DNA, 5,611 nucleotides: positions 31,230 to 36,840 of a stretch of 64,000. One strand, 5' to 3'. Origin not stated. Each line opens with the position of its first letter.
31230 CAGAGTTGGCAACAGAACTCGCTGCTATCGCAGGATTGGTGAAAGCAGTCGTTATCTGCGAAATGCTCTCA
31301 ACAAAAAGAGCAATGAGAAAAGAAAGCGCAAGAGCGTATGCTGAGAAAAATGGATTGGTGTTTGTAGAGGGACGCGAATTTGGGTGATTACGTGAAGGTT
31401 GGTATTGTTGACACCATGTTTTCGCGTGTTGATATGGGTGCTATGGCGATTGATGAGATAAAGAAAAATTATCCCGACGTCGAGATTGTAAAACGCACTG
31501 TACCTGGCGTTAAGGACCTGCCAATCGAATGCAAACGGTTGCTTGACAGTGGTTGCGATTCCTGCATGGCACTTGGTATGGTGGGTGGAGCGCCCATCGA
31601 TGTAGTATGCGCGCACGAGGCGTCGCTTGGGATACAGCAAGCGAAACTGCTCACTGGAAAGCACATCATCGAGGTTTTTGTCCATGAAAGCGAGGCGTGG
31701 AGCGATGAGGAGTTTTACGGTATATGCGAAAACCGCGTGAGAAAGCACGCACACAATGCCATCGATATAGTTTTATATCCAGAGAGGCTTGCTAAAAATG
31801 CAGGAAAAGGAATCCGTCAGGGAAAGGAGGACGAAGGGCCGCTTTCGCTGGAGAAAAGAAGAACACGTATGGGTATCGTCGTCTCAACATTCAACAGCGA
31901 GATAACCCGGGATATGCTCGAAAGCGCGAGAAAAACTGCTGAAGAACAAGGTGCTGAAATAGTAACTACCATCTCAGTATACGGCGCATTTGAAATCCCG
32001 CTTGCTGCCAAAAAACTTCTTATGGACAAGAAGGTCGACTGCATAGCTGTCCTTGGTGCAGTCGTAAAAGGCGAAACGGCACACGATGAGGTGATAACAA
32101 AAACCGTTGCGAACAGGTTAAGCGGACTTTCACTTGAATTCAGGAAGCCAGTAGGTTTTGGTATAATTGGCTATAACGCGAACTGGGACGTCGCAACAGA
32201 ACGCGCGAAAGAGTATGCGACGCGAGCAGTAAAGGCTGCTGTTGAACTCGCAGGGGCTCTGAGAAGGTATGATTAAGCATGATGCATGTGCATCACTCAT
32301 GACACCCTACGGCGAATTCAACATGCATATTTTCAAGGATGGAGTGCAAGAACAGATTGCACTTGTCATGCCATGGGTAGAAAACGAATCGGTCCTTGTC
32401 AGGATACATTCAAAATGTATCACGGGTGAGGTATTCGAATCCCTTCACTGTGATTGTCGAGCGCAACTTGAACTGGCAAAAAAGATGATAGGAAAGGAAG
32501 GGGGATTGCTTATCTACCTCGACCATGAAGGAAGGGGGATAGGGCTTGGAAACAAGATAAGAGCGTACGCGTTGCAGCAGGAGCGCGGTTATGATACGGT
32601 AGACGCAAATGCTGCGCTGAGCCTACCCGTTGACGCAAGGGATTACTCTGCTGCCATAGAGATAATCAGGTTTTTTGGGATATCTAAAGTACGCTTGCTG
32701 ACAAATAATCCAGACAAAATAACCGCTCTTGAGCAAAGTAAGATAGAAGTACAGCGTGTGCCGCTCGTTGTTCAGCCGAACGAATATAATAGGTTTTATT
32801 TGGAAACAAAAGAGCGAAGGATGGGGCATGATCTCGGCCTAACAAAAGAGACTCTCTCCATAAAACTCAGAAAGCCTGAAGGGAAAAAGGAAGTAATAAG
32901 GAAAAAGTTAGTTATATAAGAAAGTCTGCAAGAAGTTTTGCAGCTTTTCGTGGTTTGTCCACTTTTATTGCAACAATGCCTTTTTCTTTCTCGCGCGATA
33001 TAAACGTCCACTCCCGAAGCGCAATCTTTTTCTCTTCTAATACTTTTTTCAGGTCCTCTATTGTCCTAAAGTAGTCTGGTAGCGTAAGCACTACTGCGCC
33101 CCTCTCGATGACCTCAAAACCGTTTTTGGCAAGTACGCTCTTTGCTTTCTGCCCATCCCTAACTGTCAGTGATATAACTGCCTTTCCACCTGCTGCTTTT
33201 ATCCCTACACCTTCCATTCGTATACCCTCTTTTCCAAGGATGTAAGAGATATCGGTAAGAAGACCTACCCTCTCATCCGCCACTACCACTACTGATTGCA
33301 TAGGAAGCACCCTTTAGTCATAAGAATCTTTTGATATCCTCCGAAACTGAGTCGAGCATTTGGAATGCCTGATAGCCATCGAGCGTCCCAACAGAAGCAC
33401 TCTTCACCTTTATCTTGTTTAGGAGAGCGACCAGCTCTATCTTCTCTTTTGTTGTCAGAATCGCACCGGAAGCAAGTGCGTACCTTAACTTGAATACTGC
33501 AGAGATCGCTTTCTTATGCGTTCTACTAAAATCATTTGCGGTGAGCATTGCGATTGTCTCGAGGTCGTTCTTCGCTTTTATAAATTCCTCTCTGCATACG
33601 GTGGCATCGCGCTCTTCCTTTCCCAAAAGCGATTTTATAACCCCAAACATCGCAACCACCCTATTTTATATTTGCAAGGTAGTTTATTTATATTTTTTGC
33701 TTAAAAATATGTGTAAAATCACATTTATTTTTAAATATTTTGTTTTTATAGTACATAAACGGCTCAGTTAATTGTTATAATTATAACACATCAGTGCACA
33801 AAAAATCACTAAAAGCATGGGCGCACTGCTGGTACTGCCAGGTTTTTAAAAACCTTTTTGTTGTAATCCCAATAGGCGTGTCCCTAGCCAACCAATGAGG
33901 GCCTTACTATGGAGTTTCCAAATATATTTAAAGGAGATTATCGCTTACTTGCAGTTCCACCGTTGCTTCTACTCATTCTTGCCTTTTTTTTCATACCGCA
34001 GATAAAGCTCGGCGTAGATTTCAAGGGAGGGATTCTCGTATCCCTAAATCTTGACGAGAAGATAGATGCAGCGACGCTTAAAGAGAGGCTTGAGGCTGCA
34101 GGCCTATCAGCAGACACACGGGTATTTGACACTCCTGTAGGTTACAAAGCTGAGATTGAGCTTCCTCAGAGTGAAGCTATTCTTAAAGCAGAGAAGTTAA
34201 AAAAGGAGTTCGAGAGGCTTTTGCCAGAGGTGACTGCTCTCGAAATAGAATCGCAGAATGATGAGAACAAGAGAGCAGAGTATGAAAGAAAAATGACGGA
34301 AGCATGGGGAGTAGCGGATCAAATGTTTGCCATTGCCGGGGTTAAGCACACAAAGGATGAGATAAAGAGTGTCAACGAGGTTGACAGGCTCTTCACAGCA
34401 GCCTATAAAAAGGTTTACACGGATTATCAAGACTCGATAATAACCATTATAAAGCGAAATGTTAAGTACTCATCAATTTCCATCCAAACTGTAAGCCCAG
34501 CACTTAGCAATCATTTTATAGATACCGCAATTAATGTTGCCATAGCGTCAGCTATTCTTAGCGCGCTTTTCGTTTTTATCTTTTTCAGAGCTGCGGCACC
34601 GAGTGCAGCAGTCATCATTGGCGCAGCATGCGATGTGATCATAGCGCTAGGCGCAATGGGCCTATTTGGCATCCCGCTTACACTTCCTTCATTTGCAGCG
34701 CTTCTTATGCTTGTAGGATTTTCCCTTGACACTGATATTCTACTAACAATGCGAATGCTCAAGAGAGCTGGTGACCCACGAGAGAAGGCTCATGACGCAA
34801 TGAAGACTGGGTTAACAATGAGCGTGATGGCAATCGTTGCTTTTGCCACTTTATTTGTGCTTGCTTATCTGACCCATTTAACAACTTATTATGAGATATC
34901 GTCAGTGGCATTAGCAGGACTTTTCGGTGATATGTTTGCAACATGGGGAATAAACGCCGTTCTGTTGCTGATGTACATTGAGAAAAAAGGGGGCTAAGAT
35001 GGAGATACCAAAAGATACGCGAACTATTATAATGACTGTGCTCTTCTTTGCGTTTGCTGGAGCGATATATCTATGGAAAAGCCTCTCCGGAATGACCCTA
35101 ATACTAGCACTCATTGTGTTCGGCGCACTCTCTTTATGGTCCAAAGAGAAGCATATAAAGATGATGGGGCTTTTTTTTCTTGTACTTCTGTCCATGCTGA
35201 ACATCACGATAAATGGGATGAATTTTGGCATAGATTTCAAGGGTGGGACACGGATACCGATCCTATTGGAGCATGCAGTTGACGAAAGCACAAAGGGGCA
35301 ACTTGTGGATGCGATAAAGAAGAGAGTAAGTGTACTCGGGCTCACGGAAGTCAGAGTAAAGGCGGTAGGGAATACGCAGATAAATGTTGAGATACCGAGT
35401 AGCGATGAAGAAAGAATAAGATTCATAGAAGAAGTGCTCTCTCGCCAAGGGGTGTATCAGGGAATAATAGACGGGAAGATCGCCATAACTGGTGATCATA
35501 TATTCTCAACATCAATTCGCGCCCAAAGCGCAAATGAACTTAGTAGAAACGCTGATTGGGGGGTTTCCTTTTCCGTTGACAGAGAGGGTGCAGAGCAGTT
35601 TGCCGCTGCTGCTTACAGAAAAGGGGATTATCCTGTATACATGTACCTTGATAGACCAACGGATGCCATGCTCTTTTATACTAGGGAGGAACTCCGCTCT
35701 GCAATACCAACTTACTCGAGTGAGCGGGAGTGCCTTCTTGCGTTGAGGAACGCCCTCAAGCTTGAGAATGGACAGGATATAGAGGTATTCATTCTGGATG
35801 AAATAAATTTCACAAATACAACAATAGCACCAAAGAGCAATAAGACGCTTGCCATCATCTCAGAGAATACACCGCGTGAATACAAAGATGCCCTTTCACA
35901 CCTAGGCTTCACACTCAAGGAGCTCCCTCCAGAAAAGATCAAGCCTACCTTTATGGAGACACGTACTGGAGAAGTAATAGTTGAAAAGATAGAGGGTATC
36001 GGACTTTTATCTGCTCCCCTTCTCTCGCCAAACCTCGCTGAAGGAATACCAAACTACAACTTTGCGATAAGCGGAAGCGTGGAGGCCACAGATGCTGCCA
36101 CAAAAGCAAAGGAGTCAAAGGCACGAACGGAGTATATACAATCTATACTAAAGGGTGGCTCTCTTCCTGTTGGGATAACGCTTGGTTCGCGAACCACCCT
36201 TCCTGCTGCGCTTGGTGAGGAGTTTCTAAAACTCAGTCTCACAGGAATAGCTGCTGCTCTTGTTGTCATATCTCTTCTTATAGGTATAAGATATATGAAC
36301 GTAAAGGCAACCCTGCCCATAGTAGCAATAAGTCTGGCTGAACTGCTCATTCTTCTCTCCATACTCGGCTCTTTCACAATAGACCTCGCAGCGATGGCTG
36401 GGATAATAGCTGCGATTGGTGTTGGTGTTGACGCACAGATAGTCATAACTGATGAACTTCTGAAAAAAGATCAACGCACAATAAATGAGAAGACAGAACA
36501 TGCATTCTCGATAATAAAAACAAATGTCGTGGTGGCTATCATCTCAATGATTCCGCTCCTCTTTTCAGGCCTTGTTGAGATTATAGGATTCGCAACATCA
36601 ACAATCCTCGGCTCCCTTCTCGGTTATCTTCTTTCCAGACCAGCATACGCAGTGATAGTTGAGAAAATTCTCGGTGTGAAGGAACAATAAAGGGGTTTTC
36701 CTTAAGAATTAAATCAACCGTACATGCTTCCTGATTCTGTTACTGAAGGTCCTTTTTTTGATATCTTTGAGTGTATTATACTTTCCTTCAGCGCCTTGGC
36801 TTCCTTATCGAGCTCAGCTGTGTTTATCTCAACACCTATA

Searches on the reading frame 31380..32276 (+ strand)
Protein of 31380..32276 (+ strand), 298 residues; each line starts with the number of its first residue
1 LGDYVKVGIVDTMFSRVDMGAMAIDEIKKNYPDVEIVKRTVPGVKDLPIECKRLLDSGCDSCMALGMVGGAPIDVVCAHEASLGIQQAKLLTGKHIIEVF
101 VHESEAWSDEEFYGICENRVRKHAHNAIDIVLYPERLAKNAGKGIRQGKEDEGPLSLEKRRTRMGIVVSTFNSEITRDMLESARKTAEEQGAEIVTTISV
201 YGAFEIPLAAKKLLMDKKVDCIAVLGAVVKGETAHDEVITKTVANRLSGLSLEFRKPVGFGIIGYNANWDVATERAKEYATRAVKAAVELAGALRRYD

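Call 37: search_protein_families(library=pfam, proteins=[window:31380-32276:+], max_evalue=0.00001)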
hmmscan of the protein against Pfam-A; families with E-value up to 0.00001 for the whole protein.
window:31380-32276:+ (298 aa): 1 family
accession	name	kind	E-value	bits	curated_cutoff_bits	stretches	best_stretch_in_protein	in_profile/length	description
PF00885.24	DMRL_synthase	-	1.4e-49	168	26.7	2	162-293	2-137/139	6,7-dimethyl-8-ribityllumazine synthase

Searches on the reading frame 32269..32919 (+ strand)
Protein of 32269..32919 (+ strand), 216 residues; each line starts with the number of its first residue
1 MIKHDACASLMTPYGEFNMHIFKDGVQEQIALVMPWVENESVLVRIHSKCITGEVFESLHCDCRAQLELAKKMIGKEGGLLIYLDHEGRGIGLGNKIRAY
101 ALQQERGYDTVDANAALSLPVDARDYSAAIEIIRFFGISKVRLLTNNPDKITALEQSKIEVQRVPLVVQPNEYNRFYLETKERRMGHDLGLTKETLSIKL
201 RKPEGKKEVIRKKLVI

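Call 37: search_protein_families(library=pfam, proteins=[window:32269-32919:+], max_evalue=0.00001)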
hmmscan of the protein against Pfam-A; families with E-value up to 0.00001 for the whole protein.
window:32269-32919:+ (216 aa): 1 family
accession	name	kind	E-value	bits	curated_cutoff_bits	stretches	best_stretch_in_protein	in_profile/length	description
PF00925.25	GTP_cyclohydro2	-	2.8e-54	183.6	23.3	1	8-162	6-161/165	GTP cyclohydrolase II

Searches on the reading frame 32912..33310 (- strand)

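Call 38: search_protein_families(library=pfam, proteins=[window:32912-33310:-], max_evalue=0.00001)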
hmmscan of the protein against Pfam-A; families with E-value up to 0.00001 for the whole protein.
window:32912-33310:- (132 aa): 0 families

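Call 69: search_protein_families(library=pfam, proteins=[window:32912-33310:-], max_evalue=0.1)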
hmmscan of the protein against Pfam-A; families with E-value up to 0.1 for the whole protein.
window:32912-33310:- (132 aa): 2 families
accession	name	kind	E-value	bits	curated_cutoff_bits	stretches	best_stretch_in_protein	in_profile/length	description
PF13291.12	ACT_4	-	0.00016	22.7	27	1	7-50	9-54/80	ACT domain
PF22629.2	ACT_AHAS_ss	-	0.023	15.3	27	0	9-61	3-57/67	AHAS small subunit-like ACT domain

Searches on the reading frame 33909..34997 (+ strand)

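Call 38: search_protein_families(library=pfam, proteins=[window:33909-34997:+], max_evalue=0.00001)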
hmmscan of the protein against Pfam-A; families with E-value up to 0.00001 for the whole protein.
window:33909-34997:+ (362 aa): 1 family
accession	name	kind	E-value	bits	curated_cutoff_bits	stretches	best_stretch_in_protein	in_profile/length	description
PF02355.23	SecD_SecF_C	-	2.2e-24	86.4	20.5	1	186-358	12-188/189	Protein export membrane protein SecD/SecF, C-terminal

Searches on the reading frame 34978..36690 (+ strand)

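Call 38: search_protein_families(library=pfam, proteins=[window:34978-36690:+], max_evalue=0.00001)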
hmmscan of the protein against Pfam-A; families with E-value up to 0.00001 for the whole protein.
window:34978-36690:+ (570 aa): 2 families
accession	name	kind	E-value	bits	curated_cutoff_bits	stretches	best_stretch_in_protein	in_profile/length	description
PF02355.23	SecD_SecF_C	-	3.6e-07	30.2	20.5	1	407-551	20-173/189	Protein export membrane protein SecD/SecF, C-terminal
PF07549.19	Sec_GG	-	4.4e-06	26.5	20.3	0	76-93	3-20/28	SecD/SecF GG Motif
